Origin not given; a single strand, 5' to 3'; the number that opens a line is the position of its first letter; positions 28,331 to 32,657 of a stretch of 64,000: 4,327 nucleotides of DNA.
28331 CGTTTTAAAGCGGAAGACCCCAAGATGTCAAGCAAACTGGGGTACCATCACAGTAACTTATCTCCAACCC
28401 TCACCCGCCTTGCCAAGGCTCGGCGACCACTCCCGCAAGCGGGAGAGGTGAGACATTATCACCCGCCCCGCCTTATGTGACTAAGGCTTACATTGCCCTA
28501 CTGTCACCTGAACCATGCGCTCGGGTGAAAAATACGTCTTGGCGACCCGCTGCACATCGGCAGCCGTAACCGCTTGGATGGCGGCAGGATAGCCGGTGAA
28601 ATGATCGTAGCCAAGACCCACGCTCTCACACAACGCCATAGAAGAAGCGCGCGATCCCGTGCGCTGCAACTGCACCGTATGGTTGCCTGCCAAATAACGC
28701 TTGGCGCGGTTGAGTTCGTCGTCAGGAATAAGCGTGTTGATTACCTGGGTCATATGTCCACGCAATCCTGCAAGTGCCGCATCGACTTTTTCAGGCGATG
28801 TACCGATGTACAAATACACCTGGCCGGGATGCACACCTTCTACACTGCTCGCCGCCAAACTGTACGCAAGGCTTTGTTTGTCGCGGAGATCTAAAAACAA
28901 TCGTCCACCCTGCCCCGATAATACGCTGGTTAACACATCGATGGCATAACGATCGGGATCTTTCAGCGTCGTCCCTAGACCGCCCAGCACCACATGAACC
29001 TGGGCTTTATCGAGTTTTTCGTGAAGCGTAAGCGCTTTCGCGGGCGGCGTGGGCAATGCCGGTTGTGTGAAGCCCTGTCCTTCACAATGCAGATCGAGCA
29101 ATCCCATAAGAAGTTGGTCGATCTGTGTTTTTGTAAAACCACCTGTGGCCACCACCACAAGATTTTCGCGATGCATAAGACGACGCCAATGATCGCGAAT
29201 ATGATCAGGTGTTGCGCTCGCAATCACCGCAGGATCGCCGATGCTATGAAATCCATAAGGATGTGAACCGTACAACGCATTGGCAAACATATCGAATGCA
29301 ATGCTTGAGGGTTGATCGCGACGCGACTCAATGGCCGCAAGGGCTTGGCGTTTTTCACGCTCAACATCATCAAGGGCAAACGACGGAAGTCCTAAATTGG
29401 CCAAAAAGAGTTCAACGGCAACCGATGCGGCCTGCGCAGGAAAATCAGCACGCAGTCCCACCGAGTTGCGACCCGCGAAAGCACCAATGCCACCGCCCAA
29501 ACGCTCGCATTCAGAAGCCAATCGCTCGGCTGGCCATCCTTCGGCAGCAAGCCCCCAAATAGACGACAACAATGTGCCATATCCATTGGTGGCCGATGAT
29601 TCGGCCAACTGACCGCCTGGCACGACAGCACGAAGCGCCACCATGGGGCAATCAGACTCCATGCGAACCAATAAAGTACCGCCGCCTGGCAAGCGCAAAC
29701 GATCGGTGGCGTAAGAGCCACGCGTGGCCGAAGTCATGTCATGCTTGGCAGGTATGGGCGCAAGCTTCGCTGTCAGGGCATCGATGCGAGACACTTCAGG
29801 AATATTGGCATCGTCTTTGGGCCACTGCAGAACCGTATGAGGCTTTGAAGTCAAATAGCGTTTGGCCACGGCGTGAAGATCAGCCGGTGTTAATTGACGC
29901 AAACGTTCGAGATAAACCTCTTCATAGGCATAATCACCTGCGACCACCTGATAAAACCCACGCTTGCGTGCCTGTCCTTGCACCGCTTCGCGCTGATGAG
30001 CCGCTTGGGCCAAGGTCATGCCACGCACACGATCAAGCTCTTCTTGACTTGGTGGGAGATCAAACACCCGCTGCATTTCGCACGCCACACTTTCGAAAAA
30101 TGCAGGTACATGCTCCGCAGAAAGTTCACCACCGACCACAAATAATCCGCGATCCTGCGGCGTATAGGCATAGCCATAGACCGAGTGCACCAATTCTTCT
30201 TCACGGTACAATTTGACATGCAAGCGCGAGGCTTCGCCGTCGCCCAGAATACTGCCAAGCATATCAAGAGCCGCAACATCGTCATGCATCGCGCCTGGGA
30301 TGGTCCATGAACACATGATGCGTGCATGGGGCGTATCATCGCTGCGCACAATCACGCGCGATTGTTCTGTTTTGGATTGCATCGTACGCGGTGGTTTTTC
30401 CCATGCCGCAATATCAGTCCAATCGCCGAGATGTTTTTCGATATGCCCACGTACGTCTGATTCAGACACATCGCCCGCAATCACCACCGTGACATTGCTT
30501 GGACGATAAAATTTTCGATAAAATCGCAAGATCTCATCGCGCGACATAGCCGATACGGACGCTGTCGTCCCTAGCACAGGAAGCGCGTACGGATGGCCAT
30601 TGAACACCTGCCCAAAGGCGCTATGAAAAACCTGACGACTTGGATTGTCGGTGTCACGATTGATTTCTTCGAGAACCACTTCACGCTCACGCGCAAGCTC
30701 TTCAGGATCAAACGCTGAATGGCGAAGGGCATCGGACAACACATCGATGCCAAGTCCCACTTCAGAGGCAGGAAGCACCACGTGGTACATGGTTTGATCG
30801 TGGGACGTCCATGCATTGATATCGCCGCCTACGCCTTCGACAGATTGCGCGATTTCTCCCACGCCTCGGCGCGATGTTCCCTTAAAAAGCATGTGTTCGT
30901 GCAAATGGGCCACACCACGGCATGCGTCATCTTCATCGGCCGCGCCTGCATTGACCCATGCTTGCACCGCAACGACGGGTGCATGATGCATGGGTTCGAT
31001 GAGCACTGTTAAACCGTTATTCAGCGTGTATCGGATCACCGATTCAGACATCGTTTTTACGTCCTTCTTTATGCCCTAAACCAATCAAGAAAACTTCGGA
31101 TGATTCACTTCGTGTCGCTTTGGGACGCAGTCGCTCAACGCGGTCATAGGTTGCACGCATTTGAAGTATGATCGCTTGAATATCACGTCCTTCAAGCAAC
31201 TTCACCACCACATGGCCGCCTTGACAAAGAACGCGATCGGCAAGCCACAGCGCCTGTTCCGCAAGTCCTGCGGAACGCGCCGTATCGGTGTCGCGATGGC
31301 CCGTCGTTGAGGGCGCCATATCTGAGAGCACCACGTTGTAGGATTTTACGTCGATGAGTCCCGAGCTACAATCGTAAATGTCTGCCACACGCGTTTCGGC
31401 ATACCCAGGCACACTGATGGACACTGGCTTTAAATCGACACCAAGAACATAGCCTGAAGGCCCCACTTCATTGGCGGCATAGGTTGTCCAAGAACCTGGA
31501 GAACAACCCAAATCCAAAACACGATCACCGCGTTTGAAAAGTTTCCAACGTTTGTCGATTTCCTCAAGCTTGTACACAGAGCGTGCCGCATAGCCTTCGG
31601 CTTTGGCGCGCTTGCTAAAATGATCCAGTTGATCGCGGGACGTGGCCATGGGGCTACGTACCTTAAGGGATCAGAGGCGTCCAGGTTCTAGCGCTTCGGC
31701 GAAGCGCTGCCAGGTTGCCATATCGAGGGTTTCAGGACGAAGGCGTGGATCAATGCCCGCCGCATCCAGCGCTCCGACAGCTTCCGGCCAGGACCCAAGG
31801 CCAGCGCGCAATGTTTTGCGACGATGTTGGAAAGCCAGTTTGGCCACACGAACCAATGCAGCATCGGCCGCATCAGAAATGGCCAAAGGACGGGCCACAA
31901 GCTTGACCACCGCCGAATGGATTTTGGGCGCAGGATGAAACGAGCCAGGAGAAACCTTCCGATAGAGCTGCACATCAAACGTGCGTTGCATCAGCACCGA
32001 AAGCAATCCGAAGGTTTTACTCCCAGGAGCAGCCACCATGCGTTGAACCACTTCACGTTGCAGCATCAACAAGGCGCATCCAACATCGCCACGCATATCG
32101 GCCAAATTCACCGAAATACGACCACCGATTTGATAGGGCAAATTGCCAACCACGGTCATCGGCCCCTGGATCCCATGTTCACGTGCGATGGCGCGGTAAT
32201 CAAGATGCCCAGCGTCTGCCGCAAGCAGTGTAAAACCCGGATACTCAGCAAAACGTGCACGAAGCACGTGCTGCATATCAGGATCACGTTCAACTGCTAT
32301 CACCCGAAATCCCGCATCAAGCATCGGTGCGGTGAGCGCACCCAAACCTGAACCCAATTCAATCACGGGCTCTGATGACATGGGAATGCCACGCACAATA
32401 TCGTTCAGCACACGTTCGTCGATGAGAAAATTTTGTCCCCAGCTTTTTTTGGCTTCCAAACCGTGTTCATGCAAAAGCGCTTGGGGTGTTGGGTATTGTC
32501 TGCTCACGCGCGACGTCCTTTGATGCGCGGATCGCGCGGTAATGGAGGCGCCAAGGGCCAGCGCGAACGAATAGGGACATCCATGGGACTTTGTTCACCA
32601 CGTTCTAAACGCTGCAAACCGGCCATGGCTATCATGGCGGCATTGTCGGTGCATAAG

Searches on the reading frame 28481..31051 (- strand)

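Call 5: search_protein_families(library=pfam, proteins=[window:28481-31051:-])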
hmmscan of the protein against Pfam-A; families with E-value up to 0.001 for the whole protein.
window:28481-31051:- (856 aa): 2 families
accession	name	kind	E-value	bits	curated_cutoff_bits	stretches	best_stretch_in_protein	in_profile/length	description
PF05193.26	Peptidase_M16_C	-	2.2e-61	207.3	23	2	169-343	2-178/181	Peptidase M16 inactive domain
PF00675.25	Peptidase_M16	-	2.5e-40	138.3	22.3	2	16-162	2-148/149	Insulinase (Peptidase family M16)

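Call 6: search_protein_families(library=ncbifam, proteins=[window:28481-31051:-])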
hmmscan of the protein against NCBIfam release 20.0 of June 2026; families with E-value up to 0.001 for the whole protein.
window:28481-31051:- (856 aa): 4 families
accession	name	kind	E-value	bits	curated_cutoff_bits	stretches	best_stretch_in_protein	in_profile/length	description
NF047422.1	YfmF_fam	equivalog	1.2e-43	149.6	285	2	557-839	118-400/412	EF-P 5-aminopentanol modification-associated protein YfmF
NF047421.1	YfmH_fam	equivalog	7.7e-38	130.8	250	2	2-409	7-420/425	EF-P 5-aminopentanol modification-associated protein YfmH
TIGR02110.1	PQQ_syn_pqqF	equivalog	7.5e-19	67.9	320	1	8-291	3-285/697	pyrroloquinoline quinone biosynthesis protein PqqF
NF011681.0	PRK15101.1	equivalog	1.5e-09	36.5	765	1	9-193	48-237/961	pitrilysin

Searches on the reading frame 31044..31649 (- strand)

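Call 7: search_protein_families(library=pfam, proteins=[window:31044-31649:-])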
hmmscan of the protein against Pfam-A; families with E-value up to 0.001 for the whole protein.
window:31044-31649:- (201 aa): 4 families
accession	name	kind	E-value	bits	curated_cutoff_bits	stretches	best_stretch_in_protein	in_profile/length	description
PF01728.25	FtsJ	-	2.9e-40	138.6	24.1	1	20-192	1-180/181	FtsJ-like methyltransferase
PF13847.12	Methyltransf_31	-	1e-06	29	27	1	39-80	2-43/145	Methyltransferase domain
PF13649.12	Methyltransf_25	-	6.3e-05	24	27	1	44-79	1-35/97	Methyltransferase domain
PF13489.12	Methyltransf_23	-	0.0006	20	27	1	29-79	11-58/164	Methyltransferase domain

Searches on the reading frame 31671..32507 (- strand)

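Call 7: search_protein_families(library=pfam, proteins=[window:31671-32507:-])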
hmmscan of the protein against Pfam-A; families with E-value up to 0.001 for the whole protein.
window:31671-32507:- (278 aa): 2 families
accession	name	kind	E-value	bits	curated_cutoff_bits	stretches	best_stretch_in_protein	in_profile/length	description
PF00398.26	RrnaAD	-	3.5e-42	144.8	24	1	18-240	3-226/263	Ribosomal RNA adenine dimethylase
PF13649.12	Methyltransf_25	-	0.00011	23.2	27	1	48-104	1-60/97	Methyltransferase domain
